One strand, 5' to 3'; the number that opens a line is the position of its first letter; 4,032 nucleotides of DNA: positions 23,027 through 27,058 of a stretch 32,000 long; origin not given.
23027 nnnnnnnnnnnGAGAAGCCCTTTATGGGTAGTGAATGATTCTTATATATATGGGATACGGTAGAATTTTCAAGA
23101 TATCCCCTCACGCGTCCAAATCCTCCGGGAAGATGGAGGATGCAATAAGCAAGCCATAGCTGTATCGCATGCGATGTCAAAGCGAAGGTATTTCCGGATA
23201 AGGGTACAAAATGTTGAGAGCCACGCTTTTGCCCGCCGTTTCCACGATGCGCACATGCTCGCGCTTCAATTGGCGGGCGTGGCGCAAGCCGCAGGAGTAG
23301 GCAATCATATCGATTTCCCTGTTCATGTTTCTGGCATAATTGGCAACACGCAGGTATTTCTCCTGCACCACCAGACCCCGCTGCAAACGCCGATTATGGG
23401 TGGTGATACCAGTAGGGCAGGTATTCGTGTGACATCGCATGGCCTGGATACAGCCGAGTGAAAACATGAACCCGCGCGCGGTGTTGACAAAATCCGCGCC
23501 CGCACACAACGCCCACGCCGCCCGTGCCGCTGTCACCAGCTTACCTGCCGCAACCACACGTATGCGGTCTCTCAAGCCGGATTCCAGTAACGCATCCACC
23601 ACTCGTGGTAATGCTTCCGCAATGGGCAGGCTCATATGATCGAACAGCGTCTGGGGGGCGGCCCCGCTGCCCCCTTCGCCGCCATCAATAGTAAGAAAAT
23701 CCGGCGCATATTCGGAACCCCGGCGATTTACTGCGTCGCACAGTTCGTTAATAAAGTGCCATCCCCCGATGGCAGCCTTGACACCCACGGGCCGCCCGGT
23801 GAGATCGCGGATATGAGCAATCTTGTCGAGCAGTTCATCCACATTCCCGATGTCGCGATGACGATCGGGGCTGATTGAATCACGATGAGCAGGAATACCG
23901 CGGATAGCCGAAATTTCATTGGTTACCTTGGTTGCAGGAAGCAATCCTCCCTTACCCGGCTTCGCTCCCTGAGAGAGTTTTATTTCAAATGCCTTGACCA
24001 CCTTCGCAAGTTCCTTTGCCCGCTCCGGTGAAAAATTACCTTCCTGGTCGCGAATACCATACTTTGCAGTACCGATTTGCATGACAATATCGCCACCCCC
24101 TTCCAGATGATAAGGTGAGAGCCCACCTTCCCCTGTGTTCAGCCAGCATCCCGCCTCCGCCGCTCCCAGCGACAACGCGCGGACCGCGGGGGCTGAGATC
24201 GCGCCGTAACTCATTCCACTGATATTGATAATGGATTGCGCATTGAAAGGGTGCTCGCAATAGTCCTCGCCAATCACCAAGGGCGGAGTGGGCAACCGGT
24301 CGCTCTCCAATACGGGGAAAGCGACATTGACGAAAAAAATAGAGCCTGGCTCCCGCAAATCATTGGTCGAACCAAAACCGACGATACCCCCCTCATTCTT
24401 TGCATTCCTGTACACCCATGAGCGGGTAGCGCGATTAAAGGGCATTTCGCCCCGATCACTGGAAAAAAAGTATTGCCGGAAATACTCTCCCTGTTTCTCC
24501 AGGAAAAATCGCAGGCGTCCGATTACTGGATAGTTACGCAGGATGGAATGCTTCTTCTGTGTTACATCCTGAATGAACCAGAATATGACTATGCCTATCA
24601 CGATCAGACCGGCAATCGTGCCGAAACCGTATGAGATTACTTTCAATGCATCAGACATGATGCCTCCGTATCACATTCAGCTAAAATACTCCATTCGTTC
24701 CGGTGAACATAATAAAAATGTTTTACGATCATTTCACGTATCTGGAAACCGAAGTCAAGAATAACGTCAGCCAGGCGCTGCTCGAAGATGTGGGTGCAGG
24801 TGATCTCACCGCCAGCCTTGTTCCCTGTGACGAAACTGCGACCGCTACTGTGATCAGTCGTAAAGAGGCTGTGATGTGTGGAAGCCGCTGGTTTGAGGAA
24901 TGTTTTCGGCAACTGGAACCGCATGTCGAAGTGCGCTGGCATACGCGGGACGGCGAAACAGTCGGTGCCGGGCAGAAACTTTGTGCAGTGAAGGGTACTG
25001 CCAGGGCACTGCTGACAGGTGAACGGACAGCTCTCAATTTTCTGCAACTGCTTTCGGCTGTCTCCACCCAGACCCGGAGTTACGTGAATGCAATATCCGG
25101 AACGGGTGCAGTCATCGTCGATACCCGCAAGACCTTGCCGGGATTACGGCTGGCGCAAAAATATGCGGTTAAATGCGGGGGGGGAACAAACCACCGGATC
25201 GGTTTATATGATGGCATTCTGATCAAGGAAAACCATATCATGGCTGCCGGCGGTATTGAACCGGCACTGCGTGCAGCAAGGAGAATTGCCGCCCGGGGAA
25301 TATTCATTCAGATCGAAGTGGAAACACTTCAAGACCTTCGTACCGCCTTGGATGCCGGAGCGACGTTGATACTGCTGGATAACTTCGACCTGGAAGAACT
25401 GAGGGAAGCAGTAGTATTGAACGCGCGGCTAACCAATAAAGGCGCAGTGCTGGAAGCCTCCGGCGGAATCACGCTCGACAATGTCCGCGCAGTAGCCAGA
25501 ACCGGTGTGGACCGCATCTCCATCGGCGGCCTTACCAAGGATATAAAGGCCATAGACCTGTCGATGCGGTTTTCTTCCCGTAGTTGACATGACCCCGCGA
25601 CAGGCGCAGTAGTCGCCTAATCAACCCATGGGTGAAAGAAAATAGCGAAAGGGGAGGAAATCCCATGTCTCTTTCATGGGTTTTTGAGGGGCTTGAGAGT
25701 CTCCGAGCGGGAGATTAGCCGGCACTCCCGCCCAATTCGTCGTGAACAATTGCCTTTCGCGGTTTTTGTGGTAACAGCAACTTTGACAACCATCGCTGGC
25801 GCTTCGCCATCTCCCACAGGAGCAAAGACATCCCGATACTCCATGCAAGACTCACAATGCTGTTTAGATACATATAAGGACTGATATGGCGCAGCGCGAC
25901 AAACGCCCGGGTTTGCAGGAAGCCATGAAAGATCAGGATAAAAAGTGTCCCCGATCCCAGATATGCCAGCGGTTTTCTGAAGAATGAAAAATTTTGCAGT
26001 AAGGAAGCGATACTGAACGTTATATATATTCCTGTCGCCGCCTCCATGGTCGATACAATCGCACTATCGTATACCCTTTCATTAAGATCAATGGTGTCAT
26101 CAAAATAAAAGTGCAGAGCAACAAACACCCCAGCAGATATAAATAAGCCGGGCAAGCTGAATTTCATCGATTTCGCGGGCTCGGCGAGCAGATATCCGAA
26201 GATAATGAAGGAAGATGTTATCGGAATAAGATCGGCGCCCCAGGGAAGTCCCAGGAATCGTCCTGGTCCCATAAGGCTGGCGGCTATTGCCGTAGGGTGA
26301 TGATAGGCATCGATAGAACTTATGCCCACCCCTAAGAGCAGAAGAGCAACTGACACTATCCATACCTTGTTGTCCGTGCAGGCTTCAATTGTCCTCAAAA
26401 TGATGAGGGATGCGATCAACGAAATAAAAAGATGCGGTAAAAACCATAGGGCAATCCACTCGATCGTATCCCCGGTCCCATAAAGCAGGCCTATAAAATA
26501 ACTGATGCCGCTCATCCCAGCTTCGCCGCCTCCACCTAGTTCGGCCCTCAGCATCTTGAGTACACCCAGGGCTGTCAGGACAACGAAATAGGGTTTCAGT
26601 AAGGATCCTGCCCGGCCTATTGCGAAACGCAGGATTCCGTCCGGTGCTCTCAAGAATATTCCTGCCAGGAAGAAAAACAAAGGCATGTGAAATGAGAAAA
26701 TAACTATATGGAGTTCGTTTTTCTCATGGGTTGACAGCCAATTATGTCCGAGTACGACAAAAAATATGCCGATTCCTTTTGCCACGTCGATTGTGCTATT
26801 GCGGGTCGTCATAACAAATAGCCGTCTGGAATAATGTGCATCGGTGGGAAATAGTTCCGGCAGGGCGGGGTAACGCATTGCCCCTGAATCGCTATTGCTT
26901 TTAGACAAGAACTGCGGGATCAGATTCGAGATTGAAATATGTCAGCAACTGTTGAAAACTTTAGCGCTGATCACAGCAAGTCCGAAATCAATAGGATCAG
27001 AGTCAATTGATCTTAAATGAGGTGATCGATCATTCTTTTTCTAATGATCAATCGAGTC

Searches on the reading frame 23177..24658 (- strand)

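Call 48: search_protein_families(library=pfam, proteins=[window:23177-24658:-], max_evalue=0.00001)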
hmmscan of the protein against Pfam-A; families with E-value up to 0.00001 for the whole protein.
window:23177-24658:- (493 aa): 1 family
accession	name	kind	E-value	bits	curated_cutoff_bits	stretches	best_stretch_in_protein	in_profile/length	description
PF01645.23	Glu_synthase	-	1.6e-87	294.5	20.4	1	127-457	52-367/369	Conserved region in glutamate synthase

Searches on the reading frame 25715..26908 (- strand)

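Call 48: search_protein_families(library=pfam, proteins=[window:25715-26908:-], max_evalue=0.00001)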
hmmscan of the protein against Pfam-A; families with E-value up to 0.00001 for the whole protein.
window:25715-26908:- (397 aa): 1 family
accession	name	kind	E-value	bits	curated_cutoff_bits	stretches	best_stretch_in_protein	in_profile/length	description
PF01757.29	Acyl_transf_3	-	4e-24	85.7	31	1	39-362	3-318/326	Acyltransferase domain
